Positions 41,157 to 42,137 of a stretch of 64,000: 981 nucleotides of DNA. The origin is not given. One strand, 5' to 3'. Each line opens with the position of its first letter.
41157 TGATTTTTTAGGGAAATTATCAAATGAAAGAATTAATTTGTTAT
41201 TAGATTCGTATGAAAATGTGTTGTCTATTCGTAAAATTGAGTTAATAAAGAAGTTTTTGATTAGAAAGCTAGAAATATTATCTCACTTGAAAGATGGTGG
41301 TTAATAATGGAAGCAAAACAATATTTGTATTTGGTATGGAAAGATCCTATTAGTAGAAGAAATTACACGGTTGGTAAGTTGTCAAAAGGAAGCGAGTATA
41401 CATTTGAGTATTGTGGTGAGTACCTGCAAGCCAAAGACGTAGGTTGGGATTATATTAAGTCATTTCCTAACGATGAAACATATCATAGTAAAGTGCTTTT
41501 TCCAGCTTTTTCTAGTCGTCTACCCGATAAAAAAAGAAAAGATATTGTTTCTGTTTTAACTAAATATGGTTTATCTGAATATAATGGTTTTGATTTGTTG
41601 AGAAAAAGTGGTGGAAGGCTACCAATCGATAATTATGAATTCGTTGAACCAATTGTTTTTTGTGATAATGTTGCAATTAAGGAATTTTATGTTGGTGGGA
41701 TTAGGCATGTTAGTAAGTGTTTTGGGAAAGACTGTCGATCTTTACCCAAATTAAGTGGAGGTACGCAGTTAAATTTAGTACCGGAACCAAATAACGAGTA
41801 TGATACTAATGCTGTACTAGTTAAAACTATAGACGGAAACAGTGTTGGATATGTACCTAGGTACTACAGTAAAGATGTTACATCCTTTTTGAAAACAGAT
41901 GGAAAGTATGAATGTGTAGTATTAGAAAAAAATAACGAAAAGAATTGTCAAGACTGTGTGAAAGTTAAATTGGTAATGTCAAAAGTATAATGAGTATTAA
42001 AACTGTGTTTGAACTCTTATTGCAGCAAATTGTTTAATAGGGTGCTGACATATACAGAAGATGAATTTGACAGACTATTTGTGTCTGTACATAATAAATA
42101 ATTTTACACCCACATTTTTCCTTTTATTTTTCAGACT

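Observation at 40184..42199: Stand-alone two-gene module: short HipA-family kinase plus a HipS-like/HIRAN fusion protein in an AT-rich islet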

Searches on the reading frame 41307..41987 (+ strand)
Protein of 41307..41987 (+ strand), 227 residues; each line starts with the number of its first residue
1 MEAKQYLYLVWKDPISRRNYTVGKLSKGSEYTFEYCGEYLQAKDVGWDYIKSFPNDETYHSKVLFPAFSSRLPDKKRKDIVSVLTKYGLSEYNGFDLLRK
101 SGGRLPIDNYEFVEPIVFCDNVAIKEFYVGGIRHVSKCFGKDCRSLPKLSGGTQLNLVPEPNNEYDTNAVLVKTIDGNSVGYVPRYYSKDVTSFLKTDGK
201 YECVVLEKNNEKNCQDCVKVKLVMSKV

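Call 4: search_protein_families(library=pfam, proteins=[window:41307-41987:+], max_evalue=1)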
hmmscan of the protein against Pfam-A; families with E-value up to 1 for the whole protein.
window:41307-41987:+ (227 aa): 3 families
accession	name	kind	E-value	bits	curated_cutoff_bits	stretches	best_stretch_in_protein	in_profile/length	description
PF08797.16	HIRAN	-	6.6e-14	51.9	24.7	1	137-222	16-95/96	HIRAN domain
PF13657.11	Couple_hipA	-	2.1e-05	25.4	22.5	1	20-105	8-92/99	HipA N-terminal domain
PF23728.1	Tubby_C_like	-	0.0082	16.5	24.4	1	161-213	6-61/172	Tubby C-terminal like domain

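Call 5: search_protein_families(library=ncbifam, proteins=[window:41307-41987:+], max_evalue=1)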
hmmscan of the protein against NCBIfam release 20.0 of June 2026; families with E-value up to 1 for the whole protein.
window:41307-41987:+ (227 aa): 2 families
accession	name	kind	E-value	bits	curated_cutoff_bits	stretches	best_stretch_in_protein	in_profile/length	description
TIGR03071.1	couple_hipA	domain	0.00039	20.5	27.8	1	19-102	8-91/101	HipA N-terminal domain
TIGR01117.1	mmdA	subfamily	0.069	11.9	998.8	1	157-218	270-331/512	methylmalonyl-CoA decarboxylase subunit alpha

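Call 6: search_protein_families(library=padloc, proteins=[window:41307-41987:+], max_evalue=1)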
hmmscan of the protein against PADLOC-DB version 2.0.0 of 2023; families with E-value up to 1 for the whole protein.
window:41307-41987:+ (227 aa): 7 families
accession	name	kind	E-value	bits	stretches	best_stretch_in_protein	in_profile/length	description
PDLC04349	PDC-M03B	-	3.6e-85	283.3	1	3-224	6-229/232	-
PDLC04352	PDC-M03B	-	5.4e-51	171.5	1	2-222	2-226/250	-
PDLC04347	PDC-M03B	-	2.6e-43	146.4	1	1-214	1-215/245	-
PDLC04348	PDC-M03B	-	2.9e-43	146.4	1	1-212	1-215/248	-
PDLC04351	PDC-M03B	-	2.9e-32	110.2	1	6-217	7-221/255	-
PDLC04346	PDC-M03B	-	7.9e-15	53.2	1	57-211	12-172/262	-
PDLC04350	PDC-M03B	-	4.5e-07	27.4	1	61-213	61-212/280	-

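Call 18: find_encoding_contigs(protein=window:41307-41987:+, flank=8000, max_places=10)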
Protein window:41307-41987:+ (227 aa): no gene with exactly this product is on record in the collection.

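Call 20: find_homologous_proteins(query=window:41307-41987:+, max_evalue=0.001)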
Query window:41307-41987:+ (227 aa): 307 proteins with E <= 0.001 among 377 candidates; the best 120 are listed.
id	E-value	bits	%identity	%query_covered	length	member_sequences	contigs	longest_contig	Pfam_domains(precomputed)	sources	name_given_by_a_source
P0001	4.9e-134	463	89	100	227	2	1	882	PF08797.17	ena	-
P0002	3.9e-133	460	98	90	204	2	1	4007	PF13657.12,PF08797.17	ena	-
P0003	1.7e-89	317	61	100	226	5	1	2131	PF08797.17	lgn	-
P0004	3.5e-88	313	61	100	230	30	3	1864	PF08797.17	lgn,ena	-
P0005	6.6e-87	309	60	97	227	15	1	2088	PF08797.17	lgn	-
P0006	5.4e-78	280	56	100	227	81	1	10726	PF13657.12,PF08797.17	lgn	-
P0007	7.8e-78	279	56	97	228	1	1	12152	PF13657.12,PF08797.17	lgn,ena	-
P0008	1.2e-77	279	55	97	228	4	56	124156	PF13657.12,PF08797.17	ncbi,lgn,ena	-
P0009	1.7e-77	278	55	97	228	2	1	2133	PF13657.12,PF08797.17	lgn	-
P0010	2.2e-77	278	55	97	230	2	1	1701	PF08797.17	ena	-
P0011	7.1e-77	276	52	99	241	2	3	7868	PF08797.17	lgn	-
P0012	2.5e-76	274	56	100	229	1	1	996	PF13657.12,PF08797.17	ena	-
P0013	3.9e-76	274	51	98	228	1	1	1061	PF13657.12,PF08797.17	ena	-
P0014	4.6e-76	273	56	100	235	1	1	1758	PF13657.12,PF08797.17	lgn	-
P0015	6.8e-76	273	57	100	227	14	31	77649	PF13657.12,PF08797.17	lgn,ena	-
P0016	8.4e-76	273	53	100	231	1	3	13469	PF13657.12,PF08797.17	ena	-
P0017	2.0e-75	271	53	100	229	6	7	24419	PF08797.17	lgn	-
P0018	2.1e-75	271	55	98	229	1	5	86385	PF13657.12,PF08797.17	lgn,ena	-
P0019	3.3e-75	271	54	97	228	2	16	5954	PF13657.12,PF08797.17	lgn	-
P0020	3.4e-75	271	56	98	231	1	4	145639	PF08797.17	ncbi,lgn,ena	-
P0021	5.9e-75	270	54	100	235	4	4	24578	PF13657.12,PF08797.17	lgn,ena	-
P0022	9.2e-75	269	54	100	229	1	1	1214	PF13657.12,PF08797.17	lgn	-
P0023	7.6e-74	266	53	97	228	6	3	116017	PF08797.17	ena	-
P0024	1.0e-73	266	51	99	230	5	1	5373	PF08797.17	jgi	jgi:hypothetical protein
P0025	2.2e-73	265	53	96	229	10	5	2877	PF08797.17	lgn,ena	-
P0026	2.6e-73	264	54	98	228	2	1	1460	PF13657.12,PF08797.17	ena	-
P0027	3.0e-73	264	54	97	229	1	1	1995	PF08797.17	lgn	-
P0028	3.4e-73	264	50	100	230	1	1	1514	PF08797.17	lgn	-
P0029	4.3e-73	264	51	98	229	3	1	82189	PF13657.12,PF08797.17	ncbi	-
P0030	4.3e-73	264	52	98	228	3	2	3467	PF08797.17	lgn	-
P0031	5.1e-72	260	48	100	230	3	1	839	PF08797.17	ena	-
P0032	5.1e-72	260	52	97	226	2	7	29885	PF08797.17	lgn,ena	-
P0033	6.9e-72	260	52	99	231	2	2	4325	PF13657.12,PF08797.17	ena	-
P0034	7.9e-72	260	53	98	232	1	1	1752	PF13657.12,PF08797.17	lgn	-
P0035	9.0e-72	259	50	100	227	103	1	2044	PF13657.12,PF08797.17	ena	-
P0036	1.2e-71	259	53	98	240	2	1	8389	PF08797.17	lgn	-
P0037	1.5e-71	259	50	99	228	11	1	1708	PF13657.12,PF08797.17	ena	-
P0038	3.0e-71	258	50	98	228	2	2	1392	PF08797.17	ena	-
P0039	4.2e-71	257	50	98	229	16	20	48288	PF08797.17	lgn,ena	-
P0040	4.7e-71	257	49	98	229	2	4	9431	PF08797.17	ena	-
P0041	5.1e-71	257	52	98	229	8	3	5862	PF08797.17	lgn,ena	-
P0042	5.4e-71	257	51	99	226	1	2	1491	PF08797.17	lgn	-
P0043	5.5e-71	257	51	98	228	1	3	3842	PF13657.12,PF08797.17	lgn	-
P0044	7.7e-71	256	53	97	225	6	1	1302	PF08797.17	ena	-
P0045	9.4e-71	256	49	100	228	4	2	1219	PF13657.12,PF08797.17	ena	-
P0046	2.0e-70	255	52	97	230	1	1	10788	PF08797.17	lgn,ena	-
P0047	2.3e-70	255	50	98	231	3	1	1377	PF08797.17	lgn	-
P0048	2.5e-70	255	53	97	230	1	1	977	PF13657.12,PF08797.17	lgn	-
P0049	2.7e-70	255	49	100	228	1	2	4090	PF08797.17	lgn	-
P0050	3.1e-70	254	53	97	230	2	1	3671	PF08797.17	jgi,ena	-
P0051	3.6e-70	254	53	97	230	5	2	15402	PF08797.17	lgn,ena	-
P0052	4.0e-70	254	48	98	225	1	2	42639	PF13657.12,PF08797.17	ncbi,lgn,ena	-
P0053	4.2e-70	254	49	97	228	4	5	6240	PF13657.12,PF08797.17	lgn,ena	-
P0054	4.2e-70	254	53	97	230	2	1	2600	PF08797.17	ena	-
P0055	4.4e-70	254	53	97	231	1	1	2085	PF08797.17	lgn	-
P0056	4.8e-70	254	52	97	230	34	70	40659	PF08797.17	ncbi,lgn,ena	-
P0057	5.0e-70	254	50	99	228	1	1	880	PF13657.12,PF08797.17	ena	-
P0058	7.4e-70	253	50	100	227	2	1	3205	PF08797.17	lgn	-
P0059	7.5e-70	253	50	99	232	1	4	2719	PF13657.12,PF08797.17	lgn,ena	-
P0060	8.9e-70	253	52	97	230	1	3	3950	PF08797.17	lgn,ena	-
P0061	1.2e-69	252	48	98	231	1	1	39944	PF13657.12,PF08797.17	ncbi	-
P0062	1.3e-69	252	48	100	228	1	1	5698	PF13657.12,PF08797.17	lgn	-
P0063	1.7e-69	252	49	98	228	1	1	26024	PF13657.12,PF08797.17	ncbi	-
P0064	2.0e-69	252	50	100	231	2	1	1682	PF13657.12,PF08797.17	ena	-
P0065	4.0e-69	251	49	98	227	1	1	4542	PF13657.12,PF08797.17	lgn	-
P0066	4.5e-69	251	50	100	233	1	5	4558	PF08797.17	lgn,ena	-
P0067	5.6e-69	250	52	97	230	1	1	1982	PF08797.17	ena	-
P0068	5.8e-69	250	50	97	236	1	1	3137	PF08797.17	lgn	-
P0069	7.6e-69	250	49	97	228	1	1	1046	PF08797.17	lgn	-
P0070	8.3e-69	250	50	97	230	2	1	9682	PF08797.17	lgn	-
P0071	8.9e-69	250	53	96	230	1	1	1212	PF08797.17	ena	-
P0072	1.2e-68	249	52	99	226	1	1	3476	PF13657.12,PF08797.17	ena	-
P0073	1.5e-68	249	50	97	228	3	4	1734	PF08797.17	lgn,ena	-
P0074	1.7e-68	249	52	97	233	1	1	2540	PF13657.12,PF08797.17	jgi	jgi:HipA-like protein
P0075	2.2e-68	248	48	98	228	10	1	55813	PF13657.12,PF08797.17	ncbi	-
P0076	2.9e-68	248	48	98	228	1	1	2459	PF13657.12,PF08797.17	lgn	-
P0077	3.9e-68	247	49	98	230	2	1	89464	PF08797.17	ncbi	-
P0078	4.1e-68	247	47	98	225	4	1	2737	PF13657.12,PF08797.17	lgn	-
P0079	5.4e-68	247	46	99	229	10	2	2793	PF13657.12,PF08797.17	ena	-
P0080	5.7e-68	247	48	98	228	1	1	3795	PF13657.12,PF08797.17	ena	-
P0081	6.8e-68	247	49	100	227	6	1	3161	PF08797.17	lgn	-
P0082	7.1e-68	247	50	98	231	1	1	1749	PF08797.17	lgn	-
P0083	7.8e-68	246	48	100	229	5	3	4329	PF13657.12,PF08797.17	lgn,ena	-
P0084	8.1e-68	246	47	99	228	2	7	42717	PF08797.17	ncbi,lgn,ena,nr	ncbi:MAG: DNA-binding protein [Ruminiclostridium sp.]|nr:DNA-binding protein [Ruminiclostridium sp.]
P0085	1.0e-67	246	51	96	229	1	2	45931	PF13657.12,PF08797.17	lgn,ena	-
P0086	1.1e-67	246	51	96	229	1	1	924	PF13657.12,PF08797.17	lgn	-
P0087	1.3e-67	246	50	98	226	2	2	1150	PF13657.12,PF08797.17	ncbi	-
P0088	1.5e-67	246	50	96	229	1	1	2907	PF13657.12,PF08797.17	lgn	-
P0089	1.5e-67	246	47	99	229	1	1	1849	PF08797.17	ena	-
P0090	1.5e-67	246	51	96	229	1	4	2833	PF13657.12,PF08797.17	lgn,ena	-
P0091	2.0e-67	245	51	96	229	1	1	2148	PF13657.12,PF08797.17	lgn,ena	-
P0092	2.0e-67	245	50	96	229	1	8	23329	PF13657.12,PF08797.17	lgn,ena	-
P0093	3.0e-67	245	48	97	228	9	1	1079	PF08797.17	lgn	-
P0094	3.8e-67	244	50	96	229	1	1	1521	PF13657.12,PF08797.17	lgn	-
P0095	3.8e-67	244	50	96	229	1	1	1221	PF13657.12,PF08797.17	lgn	-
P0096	3.8e-67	244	51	96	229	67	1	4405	PF13657.12,PF08797.17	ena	-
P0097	3.8e-67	244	50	96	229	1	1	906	PF13657.12,PF08797.17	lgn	-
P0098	3.9e-67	244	50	96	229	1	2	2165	PF13657.12,PF08797.17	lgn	-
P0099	3.9e-67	244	50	96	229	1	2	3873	PF13657.12,PF08797.17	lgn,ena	-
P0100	4.0e-67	244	50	96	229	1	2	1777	PF13657.12,PF08797.17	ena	-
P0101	4.1e-67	244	50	96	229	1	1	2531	PF13657.12,PF08797.17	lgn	-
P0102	5.1e-67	244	50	96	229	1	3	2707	PF13657.12,PF08797.17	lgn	-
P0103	5.4e-67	244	50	96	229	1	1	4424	PF13657.12,PF08797.17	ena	-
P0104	5.6e-67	244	50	96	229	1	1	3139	PF13657.12,PF08797.17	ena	-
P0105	5.7e-67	244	50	96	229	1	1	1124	PF13657.12,PF08797.17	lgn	-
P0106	5.7e-67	244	50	96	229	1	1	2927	PF13657.12,PF08797.17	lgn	-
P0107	5.7e-67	244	50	96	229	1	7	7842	PF13657.12,PF08797.17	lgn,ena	-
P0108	6.1e-67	244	48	97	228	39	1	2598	PF08797.17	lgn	-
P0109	7.0e-67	243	50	96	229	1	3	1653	PF13657.12,PF08797.17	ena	-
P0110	7.2e-67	243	50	96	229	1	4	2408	PF13657.12,PF08797.17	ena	-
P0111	7.4e-67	243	50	96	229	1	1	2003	PF13657.12,PF08797.17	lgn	-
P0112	7.4e-67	243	50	96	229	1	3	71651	PF13657.12,PF08797.17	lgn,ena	-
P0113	7.4e-67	243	50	96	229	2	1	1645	PF13657.12,PF08797.17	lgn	-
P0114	7.5e-67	243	50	96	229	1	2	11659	PF13657.12,PF08797.17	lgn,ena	-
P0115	7.5e-67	243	51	96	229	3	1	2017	PF13657.12,PF08797.17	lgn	-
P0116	7.6e-67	243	50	96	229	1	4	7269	PF13657.12,PF08797.17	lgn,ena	-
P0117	9.7e-67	243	50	96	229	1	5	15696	PF13657.12,PF08797.17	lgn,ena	-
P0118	9.8e-67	243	50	96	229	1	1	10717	PF13657.12,PF08797.17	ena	-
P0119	9.9e-67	243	47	100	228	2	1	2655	PF13657.12,PF08797.17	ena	-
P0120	9.9e-67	243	50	96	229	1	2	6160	PF13657.12,PF08797.17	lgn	-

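Call 37: find_related_loci(query=A2, collection=genome_contigs, flank=10000)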
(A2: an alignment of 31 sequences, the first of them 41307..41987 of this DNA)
Query A2 (227 aa) in genome_contigs; peptide patterns used: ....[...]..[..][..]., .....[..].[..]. (x = any residue, [..] = any of these).
121 stretches matched a pattern; 112 encode a relative of the query (tblastn E <= 1e-3); the best 80 are kept; 80 distinct loci.
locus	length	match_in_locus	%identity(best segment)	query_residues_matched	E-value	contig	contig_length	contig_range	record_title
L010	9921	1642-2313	54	3-226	2e-81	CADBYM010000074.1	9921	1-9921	MAG: uncultured Coriobacteriaceae bacterium isolate RUG14419 genome assembly, contig: RUG14419_asm_74, whole genome shot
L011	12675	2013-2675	56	6-226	2e-80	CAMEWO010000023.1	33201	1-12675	MAG: uncultured Eubacterium sp. isolate SRR11489792_bin.69_metaWRAP_v1.3_MAG genome assembly, contig: ERZ11466811.1286,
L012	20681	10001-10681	52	1-226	1e-79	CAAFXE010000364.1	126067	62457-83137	MAG TPA_asm: Lachnospiraceae bacterium, isolate HGM12587, WGS project CAAFXE010000000 data, contig: SRS475647_3_k119_374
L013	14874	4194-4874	54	1-226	8e-77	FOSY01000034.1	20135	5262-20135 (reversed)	Lachnospiraceae bacterium KH1T2 genome assembly, contig: Ga0105812_134, whole genome shotgun sequence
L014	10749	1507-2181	51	2-226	1e-76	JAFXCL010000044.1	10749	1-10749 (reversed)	MAG: Oscillospiraceae bacterium isolate RGIG6289 Sheep_Rectum-3__c1198736, whole genome shotgun sequence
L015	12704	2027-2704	48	1-226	4e-76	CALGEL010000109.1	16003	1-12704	MAG TPA_asm: uncultured Clostridia bacterium isolate SRR6425824_bin.7_CONCOCT_v1.1_MAG genome assembly, contig: ERZ17676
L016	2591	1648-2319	50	5-227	2e-76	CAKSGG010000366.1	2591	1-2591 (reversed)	MAG: uncultured Clostridia bacterium isolate REFINED_METABAT215_TOP10_CONTIGS_1500_ASSEMBLY_K77_MERGED__Hadza_PheChl_Fib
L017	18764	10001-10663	51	6-227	4e-75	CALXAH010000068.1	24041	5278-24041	MAG: uncultured Gemmiger sp. isolate BRZ_NC__bin37 genome assembly, contig: BRZ_NC__NODE_1517_length_24041_cov_10.701427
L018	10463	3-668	48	6-227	1e-74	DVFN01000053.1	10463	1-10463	MAG TPA_asm: Candidatus Avoscillospira stercorigallinarum isolate ChiSjej2B20-13462 ChiSjej2B20M5__C88043_L10463_SRR6323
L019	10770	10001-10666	50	5-226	3e-73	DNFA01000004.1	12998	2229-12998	MAG TPA_asm: Oscillibacter sp. isolate UBA8280 contig_7079, whole genome shotgun sequence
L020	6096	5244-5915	50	1-224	4e-73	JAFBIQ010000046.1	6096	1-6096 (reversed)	Oscillibacter valericigenes strain An907 An907_NODE_46_length_6096_cov_25.021086_pilon, whole genome shotgun sequence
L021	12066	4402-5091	46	1-227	3e-72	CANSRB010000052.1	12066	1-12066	MAG TPA_asm: uncultured Clostridia bacterium isolate SRR15510232_bin.45_metawrap_v1.3_MAG genome assembly, contig: NODE.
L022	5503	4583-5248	48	1-222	2e-72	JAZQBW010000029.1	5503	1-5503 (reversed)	MAG: Faecalimonas sp. isolate T1900044639_TS20190105.MAGScoT_cleanbin_000057 SGB_1228_k141_129347, whole genome shotgun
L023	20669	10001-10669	48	4-226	4e-72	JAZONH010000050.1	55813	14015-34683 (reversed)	MAG: Acutalibacteraceae bacterium isolate T1900045641_YK20190335.MAGScoT_cleanbin_000003 SGB_8130_k141_1560726, whole ge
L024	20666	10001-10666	50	6-227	6e-72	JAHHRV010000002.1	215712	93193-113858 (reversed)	MAG: Oscillospiraceae bacterium isolate MAG039 MAG039_2, whole genome shotgun sequence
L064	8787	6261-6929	43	2-225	6e-57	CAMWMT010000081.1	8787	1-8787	MAG TPA_asm: uncultured Clostridiaceae bacterium isolate SRR14411316_bin.14_metawrap_v1.3_MAG genome assembly, contig: N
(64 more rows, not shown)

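Call 40: predict_structure(alignment_id=A2)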
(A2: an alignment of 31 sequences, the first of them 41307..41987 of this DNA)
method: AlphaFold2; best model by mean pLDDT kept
length: 227 residues; sequences in the alignment: 31
mean_pLDDT: 87.8   pTM: 0.80
mean pLDDT of the five models: 87.8, 87.7, 86.7, 86.6, 86.6
residues with pLDDT >= 90: 135; 70-90: 74; 50-70: 16; < 50: 2
segments of 3 or more residues with pLDDT < 50: none
pLDDT, mean of each block of 10 residues (from residue 1): 78 87 95 96 94 96 93 88 91 92 71 90 92 75 73 94 87 92 91 94 89 73 93
secondary structure, 60 per line:
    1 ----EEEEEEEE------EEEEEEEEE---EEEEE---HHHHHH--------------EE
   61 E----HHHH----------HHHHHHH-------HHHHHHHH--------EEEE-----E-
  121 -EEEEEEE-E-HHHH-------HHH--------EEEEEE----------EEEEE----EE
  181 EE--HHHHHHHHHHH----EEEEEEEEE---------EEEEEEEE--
elements in order: E5-12 E19-27 E31-35 H39-44 E59-61 H66-69 H80-86 H94-101 E110-113 E122-128 H132-135 E154-159 E170-174 E179-182 H185-195 E200-208 E218-225

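Call 44: fold_search(model_id=the predicted structure, library=pdb)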
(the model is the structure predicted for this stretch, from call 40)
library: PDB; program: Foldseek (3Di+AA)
matches with E <= 10: 347; with E <= 0.001: 16
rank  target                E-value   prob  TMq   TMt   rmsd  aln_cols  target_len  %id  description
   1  4s0n_D                6.5e-06  1.00  0.35  0.61   5.0       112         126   19  Crystal Structure of HLTF HIRAN Domain bound to DNA (released 2015-05-27)
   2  4s0n_C                6.9e-06  1.00  0.35  0.62   4.9       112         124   19  Crystal Structure of HLTF HIRAN Domain bound to DNA (released 2015-05-27)
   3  4s0n_B                7.3e-06  1.00  0.35  0.62   3.1       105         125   21  Crystal Structure of HLTF HIRAN Domain bound to DNA (released 2015-05-27)
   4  5bnh_A                1.4e-05  1.00  0.35  0.62   4.4       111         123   19  Crystal structure of the HLTF HIRAN domain with a ssDNA fragment (released 2016-05-25)
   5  4xzg_F                1.4e-05  1.00  0.35  0.62   5.0       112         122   20  Crystal structure of HIRAN domain of human HLTF (released 2015-04-15)
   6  4xzg_A                1.7e-05  1.00  0.35  0.63   4.5       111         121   20  Crystal structure of HIRAN domain of human HLTF (released 2015-04-15)
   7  4s0n_A                1.9e-05  1.00  0.35  0.63   2.9       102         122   20  Crystal Structure of HLTF HIRAN Domain bound to DNA (released 2015-05-27)
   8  6kcs_A                2.4e-05  1.00  0.35  0.65   3.1       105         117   21  Crystal structure of HIRAN domain of HLTF in complex with duplex DNA (released 2020-06-10)
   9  4xzg_C                2.7e-05  1.00  0.35  0.64   3.0       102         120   20  Crystal structure of HIRAN domain of human HLTF (released 2015-04-15)
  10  4xzg_G                2.7e-05  1.00  0.35  0.62   6.4       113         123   19  Crystal structure of HIRAN domain of human HLTF (released 2015-04-15)
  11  3k2y_B                3.0e-05  1.00  0.36  0.73   4.1       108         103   21  Crystal structure of protein lp_0118 from Lactobacillus plantarum,northeast structural genomics consortium target LpR9 (released 2009-11-17)
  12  3k2y_C                3.2e-05  1.00  0.38  0.78   4.0       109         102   21  Crystal structure of protein lp_0118 from Lactobacillus plantarum,northeast structural genomics consortium target LpR9 (released 2009-11-17)
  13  3k2y_D                3.4e-05  1.00  0.38  0.79   3.4       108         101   21  Crystal structure of protein lp_0118 from Lactobacillus plantarum,northeast structural genomics consortium target LpR9 (released 2009-11-17)
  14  4xzg_H                4.5e-05  1.00  0.33  0.59   5.3       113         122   22  Crystal structure of HIRAN domain of human HLTF (released 2015-04-15)
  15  4xzf_A                5.4e-05  1.00  0.35  0.63   2.9       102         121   20  Crystal structure of HIRAN domain of human HLTF in complex with DNA (released 2015-04-15)
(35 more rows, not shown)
